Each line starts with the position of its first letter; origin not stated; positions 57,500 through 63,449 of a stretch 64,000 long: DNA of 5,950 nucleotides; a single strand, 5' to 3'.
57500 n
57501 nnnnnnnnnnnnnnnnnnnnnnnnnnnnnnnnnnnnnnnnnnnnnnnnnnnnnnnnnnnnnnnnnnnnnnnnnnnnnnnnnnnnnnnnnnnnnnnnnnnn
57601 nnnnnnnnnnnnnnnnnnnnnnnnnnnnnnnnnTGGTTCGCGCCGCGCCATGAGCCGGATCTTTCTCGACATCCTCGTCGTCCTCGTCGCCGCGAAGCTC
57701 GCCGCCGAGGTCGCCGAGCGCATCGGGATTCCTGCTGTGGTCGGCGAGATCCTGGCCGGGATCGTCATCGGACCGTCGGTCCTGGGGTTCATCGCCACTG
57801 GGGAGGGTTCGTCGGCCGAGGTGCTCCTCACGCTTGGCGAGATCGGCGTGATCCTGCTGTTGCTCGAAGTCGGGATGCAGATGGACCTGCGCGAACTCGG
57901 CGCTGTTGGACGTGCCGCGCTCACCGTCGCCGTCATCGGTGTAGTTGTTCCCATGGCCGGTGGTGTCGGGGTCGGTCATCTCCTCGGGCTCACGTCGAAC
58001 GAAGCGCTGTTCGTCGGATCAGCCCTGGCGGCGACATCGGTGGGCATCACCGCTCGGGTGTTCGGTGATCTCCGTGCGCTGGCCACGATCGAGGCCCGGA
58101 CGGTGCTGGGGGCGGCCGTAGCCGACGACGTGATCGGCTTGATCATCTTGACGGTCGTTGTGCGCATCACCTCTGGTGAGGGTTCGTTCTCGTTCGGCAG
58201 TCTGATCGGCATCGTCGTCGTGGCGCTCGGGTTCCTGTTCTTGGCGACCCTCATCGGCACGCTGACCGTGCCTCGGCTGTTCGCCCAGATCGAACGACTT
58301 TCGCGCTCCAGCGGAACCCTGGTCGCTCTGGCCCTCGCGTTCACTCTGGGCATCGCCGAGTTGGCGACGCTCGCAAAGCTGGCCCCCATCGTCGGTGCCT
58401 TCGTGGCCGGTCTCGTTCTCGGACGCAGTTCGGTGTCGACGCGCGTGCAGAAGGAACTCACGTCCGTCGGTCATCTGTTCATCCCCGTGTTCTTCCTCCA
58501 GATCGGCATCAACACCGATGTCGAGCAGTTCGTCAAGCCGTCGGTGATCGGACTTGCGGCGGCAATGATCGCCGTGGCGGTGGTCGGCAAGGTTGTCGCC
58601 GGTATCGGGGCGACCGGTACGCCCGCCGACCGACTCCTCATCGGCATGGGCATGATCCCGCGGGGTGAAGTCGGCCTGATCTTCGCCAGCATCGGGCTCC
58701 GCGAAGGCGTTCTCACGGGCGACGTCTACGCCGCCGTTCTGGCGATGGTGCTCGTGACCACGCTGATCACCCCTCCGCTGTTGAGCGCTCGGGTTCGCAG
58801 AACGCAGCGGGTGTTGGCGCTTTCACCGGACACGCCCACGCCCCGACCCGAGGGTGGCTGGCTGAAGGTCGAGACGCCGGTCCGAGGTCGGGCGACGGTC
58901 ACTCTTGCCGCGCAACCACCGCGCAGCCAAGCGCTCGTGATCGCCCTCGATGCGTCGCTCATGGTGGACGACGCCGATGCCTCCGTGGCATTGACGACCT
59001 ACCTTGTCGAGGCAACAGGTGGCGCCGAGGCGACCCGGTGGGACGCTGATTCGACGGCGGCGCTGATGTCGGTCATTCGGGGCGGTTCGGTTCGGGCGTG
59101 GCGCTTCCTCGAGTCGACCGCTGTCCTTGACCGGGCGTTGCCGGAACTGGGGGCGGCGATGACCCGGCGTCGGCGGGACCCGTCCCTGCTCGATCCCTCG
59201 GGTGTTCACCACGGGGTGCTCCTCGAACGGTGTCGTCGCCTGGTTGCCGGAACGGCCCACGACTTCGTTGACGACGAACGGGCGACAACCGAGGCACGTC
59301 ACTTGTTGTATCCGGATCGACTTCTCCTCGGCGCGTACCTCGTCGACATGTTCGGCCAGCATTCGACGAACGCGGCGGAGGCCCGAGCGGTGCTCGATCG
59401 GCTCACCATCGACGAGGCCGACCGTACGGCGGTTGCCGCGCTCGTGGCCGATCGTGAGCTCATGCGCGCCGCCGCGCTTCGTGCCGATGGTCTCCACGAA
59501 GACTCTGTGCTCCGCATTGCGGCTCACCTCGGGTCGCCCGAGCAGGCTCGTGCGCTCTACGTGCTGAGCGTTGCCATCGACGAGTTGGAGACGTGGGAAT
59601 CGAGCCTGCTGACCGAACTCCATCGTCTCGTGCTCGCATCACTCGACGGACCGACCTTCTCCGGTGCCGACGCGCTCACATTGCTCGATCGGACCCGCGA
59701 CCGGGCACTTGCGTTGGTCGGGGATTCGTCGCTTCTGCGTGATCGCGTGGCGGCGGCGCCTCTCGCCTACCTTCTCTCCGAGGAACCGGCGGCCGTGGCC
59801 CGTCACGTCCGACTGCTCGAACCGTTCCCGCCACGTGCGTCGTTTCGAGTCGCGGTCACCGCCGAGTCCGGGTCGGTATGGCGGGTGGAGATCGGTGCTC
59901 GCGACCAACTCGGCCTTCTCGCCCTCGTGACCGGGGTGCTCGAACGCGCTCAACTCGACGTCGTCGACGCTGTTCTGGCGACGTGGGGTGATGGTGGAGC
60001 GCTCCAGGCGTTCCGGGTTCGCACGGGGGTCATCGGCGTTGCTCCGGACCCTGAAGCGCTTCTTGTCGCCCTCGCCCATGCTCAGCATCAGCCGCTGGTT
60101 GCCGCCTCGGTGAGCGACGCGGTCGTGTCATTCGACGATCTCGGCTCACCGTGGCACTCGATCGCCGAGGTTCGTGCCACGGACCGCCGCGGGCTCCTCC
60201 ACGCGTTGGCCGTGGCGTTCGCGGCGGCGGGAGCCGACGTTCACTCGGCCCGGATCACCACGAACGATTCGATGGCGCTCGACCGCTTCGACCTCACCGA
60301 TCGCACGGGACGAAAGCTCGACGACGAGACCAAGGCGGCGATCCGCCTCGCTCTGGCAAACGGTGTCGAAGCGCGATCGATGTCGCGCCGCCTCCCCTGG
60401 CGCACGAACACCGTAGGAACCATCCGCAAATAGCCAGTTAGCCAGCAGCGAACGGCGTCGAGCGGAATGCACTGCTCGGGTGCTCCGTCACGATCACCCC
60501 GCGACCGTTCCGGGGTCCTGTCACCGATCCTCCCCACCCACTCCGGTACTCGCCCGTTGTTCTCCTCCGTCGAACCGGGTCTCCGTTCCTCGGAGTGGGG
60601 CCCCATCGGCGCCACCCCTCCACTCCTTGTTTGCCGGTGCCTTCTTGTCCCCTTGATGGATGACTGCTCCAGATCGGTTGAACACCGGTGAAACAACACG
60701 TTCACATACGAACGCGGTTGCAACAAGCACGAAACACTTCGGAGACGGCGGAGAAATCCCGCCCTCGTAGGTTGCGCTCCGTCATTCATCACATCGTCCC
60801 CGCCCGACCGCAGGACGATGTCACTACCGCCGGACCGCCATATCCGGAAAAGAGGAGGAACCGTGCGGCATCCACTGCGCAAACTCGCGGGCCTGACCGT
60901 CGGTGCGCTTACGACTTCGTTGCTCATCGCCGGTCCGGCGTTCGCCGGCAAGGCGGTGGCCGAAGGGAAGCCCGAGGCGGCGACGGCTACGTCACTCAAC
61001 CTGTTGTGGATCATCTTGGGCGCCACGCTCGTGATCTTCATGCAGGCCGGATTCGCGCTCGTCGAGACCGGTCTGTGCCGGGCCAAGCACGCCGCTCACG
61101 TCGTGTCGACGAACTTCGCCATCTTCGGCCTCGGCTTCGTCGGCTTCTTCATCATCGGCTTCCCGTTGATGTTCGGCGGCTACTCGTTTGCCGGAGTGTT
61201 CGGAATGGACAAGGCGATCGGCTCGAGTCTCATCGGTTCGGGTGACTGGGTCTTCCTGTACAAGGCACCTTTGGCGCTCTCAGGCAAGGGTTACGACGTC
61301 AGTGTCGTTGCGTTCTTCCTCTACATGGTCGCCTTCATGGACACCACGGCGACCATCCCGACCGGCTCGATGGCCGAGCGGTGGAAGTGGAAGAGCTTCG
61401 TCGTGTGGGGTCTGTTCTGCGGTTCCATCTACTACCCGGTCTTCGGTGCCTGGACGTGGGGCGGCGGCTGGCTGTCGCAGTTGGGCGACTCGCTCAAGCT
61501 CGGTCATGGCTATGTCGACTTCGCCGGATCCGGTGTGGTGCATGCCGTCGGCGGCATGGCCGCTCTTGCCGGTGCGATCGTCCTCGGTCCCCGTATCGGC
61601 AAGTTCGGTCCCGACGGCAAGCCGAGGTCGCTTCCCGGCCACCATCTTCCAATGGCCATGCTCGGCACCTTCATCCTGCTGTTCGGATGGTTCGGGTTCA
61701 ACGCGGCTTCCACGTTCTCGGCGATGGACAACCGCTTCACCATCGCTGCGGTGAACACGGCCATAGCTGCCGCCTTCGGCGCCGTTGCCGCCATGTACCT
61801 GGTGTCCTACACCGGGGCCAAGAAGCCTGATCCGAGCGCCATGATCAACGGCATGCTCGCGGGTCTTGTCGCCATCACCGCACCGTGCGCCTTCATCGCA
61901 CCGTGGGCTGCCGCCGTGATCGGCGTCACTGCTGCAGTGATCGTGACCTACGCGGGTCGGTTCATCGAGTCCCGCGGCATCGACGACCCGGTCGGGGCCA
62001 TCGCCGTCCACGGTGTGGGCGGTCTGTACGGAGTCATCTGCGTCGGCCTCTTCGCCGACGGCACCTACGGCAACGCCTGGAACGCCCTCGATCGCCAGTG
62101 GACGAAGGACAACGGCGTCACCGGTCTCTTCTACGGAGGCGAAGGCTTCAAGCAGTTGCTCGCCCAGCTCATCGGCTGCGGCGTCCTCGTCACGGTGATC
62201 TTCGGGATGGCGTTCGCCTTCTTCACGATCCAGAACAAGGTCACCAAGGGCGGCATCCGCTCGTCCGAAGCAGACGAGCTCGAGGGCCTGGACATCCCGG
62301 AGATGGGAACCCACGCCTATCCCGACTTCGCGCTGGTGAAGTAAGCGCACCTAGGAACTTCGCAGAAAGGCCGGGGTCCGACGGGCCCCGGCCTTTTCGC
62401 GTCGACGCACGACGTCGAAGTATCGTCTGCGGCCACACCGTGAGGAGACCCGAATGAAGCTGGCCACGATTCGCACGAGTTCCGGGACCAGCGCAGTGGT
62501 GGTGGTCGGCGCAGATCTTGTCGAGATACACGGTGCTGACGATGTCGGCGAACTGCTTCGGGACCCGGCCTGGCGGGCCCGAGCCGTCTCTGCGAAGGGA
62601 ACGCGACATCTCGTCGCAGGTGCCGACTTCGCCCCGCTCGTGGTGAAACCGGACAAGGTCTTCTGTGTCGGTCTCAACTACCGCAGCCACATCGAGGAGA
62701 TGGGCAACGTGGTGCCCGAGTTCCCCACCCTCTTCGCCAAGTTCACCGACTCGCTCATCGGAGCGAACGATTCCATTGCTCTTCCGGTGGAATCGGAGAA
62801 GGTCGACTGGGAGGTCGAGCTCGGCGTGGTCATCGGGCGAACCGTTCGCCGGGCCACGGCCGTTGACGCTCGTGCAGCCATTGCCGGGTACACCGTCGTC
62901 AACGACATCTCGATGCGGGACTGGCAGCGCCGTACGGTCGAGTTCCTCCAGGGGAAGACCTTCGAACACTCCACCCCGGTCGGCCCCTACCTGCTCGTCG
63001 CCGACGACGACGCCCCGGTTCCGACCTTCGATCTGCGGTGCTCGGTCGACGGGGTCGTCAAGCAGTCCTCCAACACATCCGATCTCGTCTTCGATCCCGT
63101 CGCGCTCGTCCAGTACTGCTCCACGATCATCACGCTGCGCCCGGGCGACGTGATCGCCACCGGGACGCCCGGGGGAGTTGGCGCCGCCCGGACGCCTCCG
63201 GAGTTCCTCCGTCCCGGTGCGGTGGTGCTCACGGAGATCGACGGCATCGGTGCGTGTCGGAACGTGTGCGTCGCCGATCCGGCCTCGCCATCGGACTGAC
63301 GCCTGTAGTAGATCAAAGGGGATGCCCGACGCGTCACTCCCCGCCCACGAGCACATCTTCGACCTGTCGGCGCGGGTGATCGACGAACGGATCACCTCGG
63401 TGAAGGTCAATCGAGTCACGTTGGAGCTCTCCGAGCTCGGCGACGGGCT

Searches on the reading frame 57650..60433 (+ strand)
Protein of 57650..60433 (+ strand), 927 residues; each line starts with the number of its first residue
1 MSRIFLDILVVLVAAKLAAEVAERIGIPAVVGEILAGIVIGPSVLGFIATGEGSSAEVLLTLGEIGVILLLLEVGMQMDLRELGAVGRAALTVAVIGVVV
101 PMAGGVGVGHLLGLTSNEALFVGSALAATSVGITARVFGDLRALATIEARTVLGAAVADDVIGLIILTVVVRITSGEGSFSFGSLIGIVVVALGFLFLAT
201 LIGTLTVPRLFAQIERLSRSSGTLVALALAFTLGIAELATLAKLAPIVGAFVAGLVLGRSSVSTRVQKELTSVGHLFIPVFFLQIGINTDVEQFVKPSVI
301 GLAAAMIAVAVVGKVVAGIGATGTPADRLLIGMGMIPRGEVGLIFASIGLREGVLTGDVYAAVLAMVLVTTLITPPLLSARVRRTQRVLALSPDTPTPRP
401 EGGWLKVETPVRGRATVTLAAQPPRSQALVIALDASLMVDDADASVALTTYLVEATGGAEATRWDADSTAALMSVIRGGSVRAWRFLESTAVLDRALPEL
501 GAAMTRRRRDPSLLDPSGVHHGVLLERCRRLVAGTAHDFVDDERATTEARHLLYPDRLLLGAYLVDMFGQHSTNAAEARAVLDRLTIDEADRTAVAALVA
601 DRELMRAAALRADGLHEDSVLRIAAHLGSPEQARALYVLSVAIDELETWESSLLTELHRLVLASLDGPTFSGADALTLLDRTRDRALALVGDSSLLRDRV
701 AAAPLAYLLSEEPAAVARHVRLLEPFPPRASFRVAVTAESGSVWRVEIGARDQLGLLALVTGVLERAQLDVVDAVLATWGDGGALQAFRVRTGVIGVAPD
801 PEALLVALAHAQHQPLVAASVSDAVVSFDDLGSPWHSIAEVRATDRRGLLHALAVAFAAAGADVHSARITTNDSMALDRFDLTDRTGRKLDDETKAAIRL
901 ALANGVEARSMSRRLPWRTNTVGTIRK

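Call 47: search_protein_families(library=pfam, proteins=[window:57650-60433:+], max_evalue=0.00001)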
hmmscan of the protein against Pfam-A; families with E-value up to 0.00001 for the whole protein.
window:57650-60433:+ (927 aa): 2 families
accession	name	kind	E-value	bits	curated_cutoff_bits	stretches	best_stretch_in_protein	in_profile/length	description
PF00999.27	Na_H_Exchanger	-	4.3e-63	213.9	26.2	1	15-377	7-373/375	Sodium/hydrogen exchanger, transmembrane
PF01842.31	ACT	-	1.1e-09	38.3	27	0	839-896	3-59/66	ACT domain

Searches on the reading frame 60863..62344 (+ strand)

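Call 47: search_protein_families(library=pfam, proteins=[window:60863-62344:+], max_evalue=0.00001)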
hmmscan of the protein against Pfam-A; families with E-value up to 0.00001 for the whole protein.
window:60863-62344:+ (493 aa): 1 family
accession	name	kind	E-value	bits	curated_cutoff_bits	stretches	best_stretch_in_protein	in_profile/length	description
PF00909.26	Ammonium_transp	-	1.8e-103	346.8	23.2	1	48-486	1-399/399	Ammonium Transporter Family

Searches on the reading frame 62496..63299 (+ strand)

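Call 47: search_protein_families(library=pfam, proteins=[window:62496-63299:+], max_evalue=0.00001)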
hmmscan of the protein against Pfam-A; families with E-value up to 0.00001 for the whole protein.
window:62496-63299:+ (267 aa): 1 family
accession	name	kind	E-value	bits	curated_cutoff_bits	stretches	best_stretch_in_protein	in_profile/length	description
PF01557.24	FAA_hydrolase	-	3.4e-64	216.9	23.9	1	54-257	1-212/214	Fumarylacetoacetate (FAA) hydrolase C-terminal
